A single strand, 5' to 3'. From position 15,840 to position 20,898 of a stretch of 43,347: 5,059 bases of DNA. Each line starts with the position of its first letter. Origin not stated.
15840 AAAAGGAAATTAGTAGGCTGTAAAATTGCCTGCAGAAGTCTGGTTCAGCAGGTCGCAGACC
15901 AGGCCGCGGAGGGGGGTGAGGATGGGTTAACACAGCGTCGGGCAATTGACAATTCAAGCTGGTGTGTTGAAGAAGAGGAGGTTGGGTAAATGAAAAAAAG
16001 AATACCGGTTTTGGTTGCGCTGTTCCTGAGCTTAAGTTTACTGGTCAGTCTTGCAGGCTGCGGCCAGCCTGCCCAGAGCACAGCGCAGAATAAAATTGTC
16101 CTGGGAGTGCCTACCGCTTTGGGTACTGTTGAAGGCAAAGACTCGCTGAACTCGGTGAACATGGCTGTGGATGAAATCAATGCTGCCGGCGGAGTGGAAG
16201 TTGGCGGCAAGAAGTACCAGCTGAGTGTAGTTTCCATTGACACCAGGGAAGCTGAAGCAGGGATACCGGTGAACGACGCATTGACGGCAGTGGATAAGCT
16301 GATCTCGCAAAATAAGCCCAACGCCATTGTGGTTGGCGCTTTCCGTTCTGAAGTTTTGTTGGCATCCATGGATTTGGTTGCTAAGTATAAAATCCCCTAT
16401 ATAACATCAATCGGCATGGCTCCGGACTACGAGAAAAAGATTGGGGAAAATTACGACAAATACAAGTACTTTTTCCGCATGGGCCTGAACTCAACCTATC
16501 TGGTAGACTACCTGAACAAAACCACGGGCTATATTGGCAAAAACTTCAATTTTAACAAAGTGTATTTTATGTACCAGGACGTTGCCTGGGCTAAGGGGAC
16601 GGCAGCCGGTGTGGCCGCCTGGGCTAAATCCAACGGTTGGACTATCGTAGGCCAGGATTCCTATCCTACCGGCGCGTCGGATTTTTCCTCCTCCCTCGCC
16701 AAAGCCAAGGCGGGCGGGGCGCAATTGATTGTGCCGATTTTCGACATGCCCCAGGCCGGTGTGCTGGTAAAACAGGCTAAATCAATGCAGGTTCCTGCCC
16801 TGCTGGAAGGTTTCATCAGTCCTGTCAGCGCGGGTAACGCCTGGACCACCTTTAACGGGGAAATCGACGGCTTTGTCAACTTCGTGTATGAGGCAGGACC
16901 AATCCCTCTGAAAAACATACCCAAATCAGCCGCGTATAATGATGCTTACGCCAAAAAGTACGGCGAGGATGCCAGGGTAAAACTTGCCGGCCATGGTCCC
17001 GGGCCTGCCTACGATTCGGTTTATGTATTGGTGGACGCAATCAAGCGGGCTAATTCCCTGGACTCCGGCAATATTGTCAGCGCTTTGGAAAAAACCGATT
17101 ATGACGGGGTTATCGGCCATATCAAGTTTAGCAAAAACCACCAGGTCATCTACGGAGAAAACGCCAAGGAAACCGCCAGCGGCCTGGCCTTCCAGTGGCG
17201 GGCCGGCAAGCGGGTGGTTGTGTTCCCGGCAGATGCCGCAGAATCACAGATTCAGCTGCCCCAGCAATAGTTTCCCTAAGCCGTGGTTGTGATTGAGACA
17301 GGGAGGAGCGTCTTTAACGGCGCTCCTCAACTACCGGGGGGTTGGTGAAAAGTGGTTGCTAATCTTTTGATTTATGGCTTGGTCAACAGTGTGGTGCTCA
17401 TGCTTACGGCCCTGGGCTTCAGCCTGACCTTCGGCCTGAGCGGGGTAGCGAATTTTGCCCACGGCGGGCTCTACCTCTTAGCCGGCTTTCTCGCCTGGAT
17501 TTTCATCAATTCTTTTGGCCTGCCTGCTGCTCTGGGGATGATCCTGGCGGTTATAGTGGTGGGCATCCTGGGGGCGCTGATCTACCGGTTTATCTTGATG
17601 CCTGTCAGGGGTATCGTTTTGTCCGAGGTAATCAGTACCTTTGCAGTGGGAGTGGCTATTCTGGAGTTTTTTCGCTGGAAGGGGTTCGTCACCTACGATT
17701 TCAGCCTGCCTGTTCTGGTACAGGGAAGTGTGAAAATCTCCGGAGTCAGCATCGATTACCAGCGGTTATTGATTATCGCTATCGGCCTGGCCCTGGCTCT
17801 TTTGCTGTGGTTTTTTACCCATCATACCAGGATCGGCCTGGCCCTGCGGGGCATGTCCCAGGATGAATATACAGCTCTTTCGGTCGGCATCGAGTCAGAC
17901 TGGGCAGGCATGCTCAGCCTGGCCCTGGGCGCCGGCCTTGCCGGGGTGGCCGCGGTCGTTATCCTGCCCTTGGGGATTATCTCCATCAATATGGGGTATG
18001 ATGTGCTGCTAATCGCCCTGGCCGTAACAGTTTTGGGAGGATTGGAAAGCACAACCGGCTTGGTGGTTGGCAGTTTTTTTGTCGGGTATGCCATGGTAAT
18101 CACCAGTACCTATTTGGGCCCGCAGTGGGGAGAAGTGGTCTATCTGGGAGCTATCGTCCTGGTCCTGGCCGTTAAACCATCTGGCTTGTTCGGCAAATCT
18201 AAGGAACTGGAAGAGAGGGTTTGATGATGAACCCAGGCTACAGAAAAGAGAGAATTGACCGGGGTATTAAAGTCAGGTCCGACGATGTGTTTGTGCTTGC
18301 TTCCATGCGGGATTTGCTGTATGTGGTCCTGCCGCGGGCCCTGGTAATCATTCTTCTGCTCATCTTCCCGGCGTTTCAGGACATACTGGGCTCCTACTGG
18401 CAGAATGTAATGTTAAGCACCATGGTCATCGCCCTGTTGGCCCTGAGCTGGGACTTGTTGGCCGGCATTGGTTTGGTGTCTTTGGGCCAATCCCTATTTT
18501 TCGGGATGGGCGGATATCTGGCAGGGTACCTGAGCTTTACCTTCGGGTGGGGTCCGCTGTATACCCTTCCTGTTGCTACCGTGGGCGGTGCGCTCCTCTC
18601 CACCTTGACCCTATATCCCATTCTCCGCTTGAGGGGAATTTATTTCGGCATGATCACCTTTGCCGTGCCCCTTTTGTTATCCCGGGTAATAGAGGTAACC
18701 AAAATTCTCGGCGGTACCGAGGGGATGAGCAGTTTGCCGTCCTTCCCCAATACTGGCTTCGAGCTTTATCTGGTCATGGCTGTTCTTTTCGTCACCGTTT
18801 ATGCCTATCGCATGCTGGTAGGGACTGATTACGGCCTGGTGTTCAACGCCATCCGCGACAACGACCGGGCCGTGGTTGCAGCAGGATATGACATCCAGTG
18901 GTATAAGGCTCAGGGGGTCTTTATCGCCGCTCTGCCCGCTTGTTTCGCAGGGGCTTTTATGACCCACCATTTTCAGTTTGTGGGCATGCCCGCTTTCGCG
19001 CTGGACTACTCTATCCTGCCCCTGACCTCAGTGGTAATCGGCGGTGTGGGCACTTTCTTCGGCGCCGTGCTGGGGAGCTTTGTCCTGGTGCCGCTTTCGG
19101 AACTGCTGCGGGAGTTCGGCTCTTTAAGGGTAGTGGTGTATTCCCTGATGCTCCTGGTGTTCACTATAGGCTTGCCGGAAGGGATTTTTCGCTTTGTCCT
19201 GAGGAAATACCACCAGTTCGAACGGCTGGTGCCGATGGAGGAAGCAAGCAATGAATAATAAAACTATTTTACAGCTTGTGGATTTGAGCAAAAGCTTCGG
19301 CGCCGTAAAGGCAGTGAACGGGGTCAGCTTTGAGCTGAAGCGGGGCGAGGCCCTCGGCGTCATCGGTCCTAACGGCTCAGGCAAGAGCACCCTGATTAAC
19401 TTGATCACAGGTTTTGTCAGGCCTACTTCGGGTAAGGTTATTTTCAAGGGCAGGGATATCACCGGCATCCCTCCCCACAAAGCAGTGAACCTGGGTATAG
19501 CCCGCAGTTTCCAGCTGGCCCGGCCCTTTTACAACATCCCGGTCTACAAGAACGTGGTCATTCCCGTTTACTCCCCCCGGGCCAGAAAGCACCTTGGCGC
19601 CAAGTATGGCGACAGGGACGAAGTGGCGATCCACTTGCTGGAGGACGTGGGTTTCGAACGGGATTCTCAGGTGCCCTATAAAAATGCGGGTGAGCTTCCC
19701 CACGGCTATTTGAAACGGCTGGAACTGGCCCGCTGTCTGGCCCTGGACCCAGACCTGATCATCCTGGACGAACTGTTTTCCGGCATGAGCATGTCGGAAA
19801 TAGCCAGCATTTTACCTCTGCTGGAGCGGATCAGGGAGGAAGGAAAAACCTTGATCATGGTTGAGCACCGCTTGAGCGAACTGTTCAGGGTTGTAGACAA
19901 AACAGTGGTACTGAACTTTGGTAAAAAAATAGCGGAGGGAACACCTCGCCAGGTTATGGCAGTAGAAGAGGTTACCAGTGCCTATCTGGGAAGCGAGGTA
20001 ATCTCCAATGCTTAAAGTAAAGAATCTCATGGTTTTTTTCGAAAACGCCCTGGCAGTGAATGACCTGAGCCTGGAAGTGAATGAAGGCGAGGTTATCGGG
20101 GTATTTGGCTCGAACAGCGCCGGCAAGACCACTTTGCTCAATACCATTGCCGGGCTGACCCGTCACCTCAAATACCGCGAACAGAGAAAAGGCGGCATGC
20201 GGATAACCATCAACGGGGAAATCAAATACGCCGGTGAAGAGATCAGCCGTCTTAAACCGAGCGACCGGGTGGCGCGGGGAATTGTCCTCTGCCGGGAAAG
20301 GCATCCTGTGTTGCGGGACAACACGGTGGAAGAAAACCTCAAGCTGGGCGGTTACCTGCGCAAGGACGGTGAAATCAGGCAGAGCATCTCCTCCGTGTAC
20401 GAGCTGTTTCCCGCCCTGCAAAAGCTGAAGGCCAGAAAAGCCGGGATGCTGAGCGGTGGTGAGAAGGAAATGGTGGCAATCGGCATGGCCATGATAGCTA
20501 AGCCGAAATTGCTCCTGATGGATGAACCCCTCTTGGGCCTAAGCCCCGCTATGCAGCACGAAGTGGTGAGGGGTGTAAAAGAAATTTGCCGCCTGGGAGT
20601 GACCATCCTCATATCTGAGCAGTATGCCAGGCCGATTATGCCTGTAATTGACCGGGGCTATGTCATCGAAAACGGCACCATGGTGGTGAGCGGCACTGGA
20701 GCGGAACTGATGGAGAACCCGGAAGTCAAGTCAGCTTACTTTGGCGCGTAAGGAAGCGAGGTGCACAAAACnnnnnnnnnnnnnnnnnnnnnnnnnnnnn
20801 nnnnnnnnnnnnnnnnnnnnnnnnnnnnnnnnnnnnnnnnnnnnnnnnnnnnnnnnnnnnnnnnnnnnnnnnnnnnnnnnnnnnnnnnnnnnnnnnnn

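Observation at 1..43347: Composite anaerobic aryl-acid catabolic island combining modules not normally found together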

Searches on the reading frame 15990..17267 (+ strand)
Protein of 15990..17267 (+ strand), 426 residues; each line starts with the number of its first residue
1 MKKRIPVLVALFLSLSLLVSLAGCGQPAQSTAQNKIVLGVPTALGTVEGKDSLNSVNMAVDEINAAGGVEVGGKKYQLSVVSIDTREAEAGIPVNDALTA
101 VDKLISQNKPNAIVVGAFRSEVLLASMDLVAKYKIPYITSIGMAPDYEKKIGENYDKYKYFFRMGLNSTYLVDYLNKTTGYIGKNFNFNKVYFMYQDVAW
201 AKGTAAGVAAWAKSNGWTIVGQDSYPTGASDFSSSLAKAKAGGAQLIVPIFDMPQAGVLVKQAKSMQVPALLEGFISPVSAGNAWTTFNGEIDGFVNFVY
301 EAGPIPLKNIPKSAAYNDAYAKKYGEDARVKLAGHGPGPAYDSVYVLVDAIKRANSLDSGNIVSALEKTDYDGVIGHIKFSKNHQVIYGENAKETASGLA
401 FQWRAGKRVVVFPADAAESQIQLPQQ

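Call 5: search_protein_families(library=pfam, proteins=[window:15990-17267:+], max_evalue=0.00001)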
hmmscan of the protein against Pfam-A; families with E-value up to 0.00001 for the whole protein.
window:15990-17267:+ (426 aa): 3 families
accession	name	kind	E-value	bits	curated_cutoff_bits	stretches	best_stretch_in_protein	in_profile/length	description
PF13458.12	Peripla_BP_6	-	3.4e-44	152.4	31.7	1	49-386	18-329/343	Periplasmic binding protein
PF01094.35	ANF_receptor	-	4.2e-21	75.8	25.4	1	53-387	3-341/353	Receptor family ligand binding region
PF13433.12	Peripla_BP_5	-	2.8e-07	30.4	27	0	311-385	254-326/363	Periplasmic binding protein domain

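Call 69: search_solved_structures(query=window:15990-17267:+, max_evalue=0.00001)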
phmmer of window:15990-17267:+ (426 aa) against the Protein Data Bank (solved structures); distinct sequences matched with E-value up to 0.00001: 10.
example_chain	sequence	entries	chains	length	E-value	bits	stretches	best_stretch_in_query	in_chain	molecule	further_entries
4gnr_A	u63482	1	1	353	2.5e-14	56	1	43-387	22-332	ABC transporter substrate-binding protein-branched chain amino acid transport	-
7s6f_A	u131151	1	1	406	5.8e-12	48.2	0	31-84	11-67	Putative urea ABC transporter, urea binding protein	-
8hic_A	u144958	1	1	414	1.1e-11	47.3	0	209-386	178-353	Putative urea ABC transporter, substrate binding protein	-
4q6w_A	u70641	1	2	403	4.2e-11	45.3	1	30-384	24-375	Putative leu/ile/val-binding protein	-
4mpt_A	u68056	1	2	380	6.7e-11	44.7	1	34-384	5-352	Putative leu/ile/val-binding protein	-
7s6e_A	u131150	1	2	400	8.4e-11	44.4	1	50-387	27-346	Urea ABC transporter, periplasmic urea-binding protein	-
8wch_A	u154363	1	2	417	4.5e-09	38.7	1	37-425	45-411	Probable Leu/Ile/Val-binding protein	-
8tg1_A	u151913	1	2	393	1.2e-06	30.7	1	190-389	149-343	Extracellular ligand-binding receptor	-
4n0q_A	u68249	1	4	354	5.5e-06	28.5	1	54-352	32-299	Leu/Ile/Val-binding protein homolog 3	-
3i09_A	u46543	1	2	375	9.4e-06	27.7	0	48-248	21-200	Periplasmic branched-chain amino acid-binding protein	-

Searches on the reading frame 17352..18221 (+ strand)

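Call 5: search_protein_families(library=pfam, proteins=[window:17352-18221:+], max_evalue=0.00001)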
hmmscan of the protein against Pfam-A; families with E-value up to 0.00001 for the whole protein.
window:17352-18221:+ (290 aa): 1 family
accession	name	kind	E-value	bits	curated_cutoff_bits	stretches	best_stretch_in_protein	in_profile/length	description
PF02653.21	BPD_transp_2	-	1.1e-31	110.5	26.8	1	6-272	2-269/269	Branched-chain amino acid transport system / permease component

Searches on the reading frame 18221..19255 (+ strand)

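Call 5: search_protein_families(library=pfam, proteins=[window:18221-19255:+], max_evalue=0.00001)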
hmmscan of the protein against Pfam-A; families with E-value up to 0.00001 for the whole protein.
window:18221-19255:+ (345 aa): 1 family
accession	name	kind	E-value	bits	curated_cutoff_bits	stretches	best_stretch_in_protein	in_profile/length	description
PF02653.21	BPD_transp_2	-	8.8e-32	110.7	26.8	1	62-313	4-267/269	Branched-chain amino acid transport system / permease component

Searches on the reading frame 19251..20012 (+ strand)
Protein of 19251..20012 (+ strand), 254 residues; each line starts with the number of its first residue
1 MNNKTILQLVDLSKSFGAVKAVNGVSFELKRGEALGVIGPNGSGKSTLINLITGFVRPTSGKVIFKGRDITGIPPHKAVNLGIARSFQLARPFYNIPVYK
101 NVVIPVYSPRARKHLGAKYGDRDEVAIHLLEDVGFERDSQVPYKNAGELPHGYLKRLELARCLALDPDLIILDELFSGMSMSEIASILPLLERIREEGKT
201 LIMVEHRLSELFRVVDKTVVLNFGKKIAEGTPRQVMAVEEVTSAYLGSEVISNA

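Call 5: search_protein_families(library=pfam, proteins=[window:19251-20012:+], max_evalue=0.00001)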
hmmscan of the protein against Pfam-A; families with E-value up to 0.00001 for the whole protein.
window:19251-20012:+ (254 aa): 1 family
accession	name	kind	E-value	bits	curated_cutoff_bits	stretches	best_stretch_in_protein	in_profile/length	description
PF00005.33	ABC_tran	-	1.9e-27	97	25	1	22-175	1-135/137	ABC transporter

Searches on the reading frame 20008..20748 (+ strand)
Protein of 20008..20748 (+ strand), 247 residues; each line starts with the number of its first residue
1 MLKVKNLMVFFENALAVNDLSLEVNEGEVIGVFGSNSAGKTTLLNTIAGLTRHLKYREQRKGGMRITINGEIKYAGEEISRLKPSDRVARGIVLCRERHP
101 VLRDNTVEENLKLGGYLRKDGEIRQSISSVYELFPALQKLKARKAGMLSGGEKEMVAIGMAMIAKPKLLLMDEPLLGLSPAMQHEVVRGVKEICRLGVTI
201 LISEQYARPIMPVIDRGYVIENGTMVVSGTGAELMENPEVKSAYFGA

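Call 5: search_protein_families(library=pfam, proteins=[window:20008-20748:+], max_evalue=0.00001)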
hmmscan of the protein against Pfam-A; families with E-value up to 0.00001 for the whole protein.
window:20008-20748:+ (247 aa): 2 families
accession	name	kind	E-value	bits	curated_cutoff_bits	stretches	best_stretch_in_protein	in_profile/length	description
PF00005.33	ABC_tran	-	1.1e-24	88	25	1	17-175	1-136/137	ABC transporter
PF13304.12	AAA_21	-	8.3e-08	33.1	27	0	118-193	220-286/304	AAA domain, putative AbiEii toxin, Type IV TA system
